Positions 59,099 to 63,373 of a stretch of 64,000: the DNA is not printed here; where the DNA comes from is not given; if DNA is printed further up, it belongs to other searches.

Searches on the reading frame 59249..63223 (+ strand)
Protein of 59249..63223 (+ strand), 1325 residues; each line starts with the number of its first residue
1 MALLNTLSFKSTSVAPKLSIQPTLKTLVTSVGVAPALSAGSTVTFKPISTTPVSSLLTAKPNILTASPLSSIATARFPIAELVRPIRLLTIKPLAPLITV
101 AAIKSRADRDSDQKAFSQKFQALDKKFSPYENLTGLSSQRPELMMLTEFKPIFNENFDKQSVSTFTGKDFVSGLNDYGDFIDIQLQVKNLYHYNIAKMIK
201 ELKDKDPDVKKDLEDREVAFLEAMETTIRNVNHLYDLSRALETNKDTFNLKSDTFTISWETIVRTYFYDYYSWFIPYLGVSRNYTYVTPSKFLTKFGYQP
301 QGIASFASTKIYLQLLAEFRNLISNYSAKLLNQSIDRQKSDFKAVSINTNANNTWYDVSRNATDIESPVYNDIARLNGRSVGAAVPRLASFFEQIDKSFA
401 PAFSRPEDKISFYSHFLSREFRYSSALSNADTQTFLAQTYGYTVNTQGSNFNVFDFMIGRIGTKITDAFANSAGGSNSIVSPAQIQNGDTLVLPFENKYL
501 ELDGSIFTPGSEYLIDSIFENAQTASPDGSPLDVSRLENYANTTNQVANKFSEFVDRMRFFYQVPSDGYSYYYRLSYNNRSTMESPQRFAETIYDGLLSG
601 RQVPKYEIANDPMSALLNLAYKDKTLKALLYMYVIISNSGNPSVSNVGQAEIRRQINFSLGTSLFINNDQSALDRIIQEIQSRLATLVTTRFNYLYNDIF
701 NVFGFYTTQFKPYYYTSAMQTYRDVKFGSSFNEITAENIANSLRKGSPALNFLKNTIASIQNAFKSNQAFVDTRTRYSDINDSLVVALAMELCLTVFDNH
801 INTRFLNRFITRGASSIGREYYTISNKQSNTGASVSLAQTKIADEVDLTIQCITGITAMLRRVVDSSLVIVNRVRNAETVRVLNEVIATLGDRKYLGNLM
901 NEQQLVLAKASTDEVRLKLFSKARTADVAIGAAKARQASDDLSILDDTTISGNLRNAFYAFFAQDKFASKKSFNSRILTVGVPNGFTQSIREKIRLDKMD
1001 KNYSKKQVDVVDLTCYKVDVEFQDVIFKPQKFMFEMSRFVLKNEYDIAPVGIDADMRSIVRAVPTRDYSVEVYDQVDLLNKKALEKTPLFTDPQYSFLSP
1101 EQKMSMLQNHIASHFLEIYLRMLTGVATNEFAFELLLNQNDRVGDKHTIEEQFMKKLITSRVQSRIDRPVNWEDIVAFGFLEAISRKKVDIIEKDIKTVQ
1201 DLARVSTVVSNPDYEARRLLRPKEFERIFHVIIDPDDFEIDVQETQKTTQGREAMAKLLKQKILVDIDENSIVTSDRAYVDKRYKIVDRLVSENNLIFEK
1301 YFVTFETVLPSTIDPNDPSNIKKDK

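Call 28: search_protein_families(library=phrogs, proteins=[window:59249-63223:+], max_evalue=0.001)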
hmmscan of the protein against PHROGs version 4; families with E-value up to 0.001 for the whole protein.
window:59249-63223:+ (1325 aa): 1 family
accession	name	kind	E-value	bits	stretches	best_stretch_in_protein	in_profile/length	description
phrog_19492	-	unknown function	0.00023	22.3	0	146-211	36-100/140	-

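Call 40: search_protein_families(library=pfam, proteins=[window:59249-63223:+], max_evalue=0.01)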
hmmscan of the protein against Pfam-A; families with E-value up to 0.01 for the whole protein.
window:59249-63223:+ (1325 aa): 0 families

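Call 41: search_dna_similar(query=window:59249-63223:+, collection=phages, mode=protein, max_rows=15, max_evalue=0.001)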
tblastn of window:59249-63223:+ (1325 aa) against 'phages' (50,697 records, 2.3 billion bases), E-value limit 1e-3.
No match.
